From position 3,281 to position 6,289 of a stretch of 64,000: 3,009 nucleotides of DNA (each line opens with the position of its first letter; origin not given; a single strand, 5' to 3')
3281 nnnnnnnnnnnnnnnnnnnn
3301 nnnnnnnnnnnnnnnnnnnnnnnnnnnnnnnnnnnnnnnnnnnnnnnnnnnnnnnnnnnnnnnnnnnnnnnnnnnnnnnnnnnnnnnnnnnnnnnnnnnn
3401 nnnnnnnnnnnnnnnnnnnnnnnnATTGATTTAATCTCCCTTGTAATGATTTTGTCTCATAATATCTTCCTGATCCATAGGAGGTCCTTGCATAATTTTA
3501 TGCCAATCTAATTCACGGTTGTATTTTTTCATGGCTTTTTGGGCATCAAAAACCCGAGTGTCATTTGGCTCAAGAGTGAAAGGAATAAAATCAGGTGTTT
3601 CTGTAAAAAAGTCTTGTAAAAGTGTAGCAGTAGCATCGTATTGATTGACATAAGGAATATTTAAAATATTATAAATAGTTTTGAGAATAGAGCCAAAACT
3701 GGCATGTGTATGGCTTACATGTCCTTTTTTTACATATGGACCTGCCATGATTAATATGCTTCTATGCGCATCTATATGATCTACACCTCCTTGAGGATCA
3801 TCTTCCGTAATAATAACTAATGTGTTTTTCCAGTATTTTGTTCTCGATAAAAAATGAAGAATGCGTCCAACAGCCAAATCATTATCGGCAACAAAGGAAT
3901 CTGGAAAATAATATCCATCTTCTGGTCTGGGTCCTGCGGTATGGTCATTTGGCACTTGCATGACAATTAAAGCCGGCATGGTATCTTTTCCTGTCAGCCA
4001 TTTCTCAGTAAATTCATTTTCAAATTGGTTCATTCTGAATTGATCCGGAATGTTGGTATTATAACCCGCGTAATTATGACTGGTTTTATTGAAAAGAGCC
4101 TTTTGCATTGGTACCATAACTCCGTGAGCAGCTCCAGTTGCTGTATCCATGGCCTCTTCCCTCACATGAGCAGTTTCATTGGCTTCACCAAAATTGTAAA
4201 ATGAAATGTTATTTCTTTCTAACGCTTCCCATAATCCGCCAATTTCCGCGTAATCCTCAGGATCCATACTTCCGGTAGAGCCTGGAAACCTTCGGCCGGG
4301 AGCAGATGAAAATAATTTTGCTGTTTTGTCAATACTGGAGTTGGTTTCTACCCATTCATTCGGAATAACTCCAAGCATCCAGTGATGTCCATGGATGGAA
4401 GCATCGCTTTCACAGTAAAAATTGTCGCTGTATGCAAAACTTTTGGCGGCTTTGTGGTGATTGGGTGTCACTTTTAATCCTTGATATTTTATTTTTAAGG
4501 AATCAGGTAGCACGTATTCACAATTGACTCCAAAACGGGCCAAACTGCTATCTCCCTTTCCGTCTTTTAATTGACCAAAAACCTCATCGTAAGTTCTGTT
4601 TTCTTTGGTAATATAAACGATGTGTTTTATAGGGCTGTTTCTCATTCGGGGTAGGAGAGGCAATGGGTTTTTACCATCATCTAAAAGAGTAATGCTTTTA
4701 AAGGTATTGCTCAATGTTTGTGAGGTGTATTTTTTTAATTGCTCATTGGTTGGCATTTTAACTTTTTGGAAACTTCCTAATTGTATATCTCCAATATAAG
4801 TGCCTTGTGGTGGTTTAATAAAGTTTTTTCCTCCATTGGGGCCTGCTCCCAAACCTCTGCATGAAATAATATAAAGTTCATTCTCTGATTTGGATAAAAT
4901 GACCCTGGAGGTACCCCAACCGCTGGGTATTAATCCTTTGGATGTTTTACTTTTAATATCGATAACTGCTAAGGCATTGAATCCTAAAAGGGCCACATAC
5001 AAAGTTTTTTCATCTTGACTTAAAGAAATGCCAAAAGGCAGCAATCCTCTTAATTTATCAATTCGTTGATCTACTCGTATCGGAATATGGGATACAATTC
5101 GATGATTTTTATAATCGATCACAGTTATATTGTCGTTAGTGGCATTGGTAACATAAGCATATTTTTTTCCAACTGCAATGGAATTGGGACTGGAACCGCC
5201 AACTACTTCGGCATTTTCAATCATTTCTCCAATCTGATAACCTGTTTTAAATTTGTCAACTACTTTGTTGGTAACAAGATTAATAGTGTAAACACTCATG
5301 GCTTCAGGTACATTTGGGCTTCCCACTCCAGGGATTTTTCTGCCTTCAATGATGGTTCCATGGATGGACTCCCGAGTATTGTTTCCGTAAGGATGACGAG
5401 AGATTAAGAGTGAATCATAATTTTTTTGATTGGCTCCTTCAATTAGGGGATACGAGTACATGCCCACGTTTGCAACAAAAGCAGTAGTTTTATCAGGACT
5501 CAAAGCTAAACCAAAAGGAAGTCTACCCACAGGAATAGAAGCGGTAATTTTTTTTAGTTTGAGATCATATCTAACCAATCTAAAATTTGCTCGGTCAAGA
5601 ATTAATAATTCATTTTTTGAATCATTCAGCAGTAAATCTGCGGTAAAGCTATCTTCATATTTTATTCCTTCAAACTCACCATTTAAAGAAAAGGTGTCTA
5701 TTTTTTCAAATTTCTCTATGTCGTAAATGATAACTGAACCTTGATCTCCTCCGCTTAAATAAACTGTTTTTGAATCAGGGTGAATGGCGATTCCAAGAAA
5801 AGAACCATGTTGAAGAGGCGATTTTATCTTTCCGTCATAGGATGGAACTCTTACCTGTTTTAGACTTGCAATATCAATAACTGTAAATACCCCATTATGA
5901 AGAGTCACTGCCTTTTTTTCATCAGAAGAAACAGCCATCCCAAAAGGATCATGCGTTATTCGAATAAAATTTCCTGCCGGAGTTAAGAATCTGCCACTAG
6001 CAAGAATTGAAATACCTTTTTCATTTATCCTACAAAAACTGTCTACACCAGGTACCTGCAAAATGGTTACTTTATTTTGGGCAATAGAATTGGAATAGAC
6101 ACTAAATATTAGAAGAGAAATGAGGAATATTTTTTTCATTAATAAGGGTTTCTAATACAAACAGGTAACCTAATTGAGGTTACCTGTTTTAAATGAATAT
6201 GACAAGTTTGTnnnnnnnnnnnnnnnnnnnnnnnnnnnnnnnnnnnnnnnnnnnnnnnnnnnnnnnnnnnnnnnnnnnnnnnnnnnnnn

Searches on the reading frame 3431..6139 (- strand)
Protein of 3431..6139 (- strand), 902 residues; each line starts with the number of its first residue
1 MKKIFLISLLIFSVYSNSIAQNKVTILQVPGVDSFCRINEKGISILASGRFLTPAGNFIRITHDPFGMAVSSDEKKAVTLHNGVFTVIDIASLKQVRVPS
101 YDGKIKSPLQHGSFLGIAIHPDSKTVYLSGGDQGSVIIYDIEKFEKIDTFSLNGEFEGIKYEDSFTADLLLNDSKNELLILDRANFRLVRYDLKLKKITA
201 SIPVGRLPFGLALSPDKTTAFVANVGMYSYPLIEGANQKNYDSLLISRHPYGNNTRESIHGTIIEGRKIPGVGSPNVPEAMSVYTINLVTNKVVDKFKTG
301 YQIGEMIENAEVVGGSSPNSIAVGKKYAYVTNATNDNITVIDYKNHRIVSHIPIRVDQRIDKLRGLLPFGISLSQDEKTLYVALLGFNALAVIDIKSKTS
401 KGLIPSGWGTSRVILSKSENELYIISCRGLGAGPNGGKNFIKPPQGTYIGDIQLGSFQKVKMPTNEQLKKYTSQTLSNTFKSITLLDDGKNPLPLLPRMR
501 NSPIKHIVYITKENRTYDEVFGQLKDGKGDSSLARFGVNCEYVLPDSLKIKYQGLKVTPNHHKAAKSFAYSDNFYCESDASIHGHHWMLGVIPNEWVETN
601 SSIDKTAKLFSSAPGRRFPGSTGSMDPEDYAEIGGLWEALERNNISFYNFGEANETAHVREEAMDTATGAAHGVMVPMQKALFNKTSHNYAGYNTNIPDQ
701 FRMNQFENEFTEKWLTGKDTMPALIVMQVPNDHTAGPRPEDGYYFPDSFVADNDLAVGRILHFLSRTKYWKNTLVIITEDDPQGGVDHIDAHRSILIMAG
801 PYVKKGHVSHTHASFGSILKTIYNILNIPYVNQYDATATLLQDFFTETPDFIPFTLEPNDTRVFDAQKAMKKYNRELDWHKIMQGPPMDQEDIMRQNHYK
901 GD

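Call 3: search_protein_families(library=pfam, proteins=[window:3431-6139:-], max_evalue=0.01)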
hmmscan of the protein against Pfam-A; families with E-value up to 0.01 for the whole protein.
window:3431-6139:- (902 aa): 3 families
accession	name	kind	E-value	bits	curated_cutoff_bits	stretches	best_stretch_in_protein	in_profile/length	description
PF04185.19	Phosphoesterase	-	2.1e-10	40.8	23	2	637-829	171-356/356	Phosphoesterase family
PF10282.15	Lactonase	-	0.00015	21.5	21.7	0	315-399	190-277/344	Lactonase, 7-bladed beta-propeller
PF13970.12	DUF4221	-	0.0037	17.4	23.4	0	324-485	33-196/311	Domain of unknown function (DUF4221)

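Call 4: search_protein_families(library=ncbifam, proteins=[window:3431-6139:-], max_evalue=0.01)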
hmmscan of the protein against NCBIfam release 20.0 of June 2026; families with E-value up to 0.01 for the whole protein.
window:3431-6139:- (902 aa): 11 families
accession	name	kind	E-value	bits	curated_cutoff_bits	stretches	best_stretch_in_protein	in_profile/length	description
TIGR03866.1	PQQ_ABC_repeats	subfamily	2.1e-17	63.1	287.3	2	325-424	10-99/310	PQQ-dependent catabolism-associated beta-propeller protein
NF052280.1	7_blade_YncE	equivalog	9.9e-11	41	400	2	325-427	86-190/338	7-bladed beta-propeller protein YncE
NF052340.1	hydrazine_beta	equivalog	1.7e-09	37.3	560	1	326-424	45-133/372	hydrazine synthase subunit beta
TIGR02276.1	beta_rpt_yvtn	repeat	3.3e-07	30.2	27.85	0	326-353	4-31/42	beta-propeller repeat protein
NF052460.1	L-NosZ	equivalog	8.7e-07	27.8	700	0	322-413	182-263/480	clade III lactonase-type nitrous-oxide reductase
TIGR03907.1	QH_beta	equivalog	1.2e-06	27.9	223.2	0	109-155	281-325/338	quinohemoprotein amine dehydrogenase subunit beta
TIGR03397.1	acid_phos_Burk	subfamily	1.4e-06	27.8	362.75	1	750-830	365-454/483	acid phosphatase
NF038117.1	choice_anch_I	subfamily_domain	5e-06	25.6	300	0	368-407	177-216/458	choice-of-anchor I family protein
NF050136.1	PGL_lacton_Staph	exception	4.2e-05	22.7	500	1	277-399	151-273/341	6-phosphogluconolactonase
NF052342.1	hydrazine_BC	exception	0.00052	18.3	1250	0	330-425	55-140/690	hydrazine synthase subunit beta-gamma fusion subunit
TIGR03396.1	PC_PLC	equivalog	0.0028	16.1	580.25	0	504-529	44-69/688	phosphocholine-specific phospholipase C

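Call 91: search_solved_structures(query=window:3431-6139:-, max_evalue=0.01)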
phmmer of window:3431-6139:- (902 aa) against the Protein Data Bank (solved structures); distinct sequences matched with E-value up to 0.01: 4.
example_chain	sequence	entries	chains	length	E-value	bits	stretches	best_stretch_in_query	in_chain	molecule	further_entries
1l0q_A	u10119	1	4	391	5.1e-16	61.1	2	59-253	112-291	Surface layer protein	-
5c2v_B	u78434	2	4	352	2.4e-06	29.1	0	324-420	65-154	HYDRAZINE SYNTHASE BETA SUBUNIT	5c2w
3bws_A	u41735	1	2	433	0.0015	19.8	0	169-224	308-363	protein Lp49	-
2d1g_A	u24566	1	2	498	0.0026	19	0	501-537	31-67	acid phosphatase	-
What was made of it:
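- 3431..6139 (-): Secreted beta-propeller plus AcpA/PLC-type phosphoesterase fusion (902 aa). Predicted to release aminophosphonate head groups from esters. PF04185 at the C-terminus, YVTN/YncE-type propeller at the N-terminus (calls 3, 4, 91).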
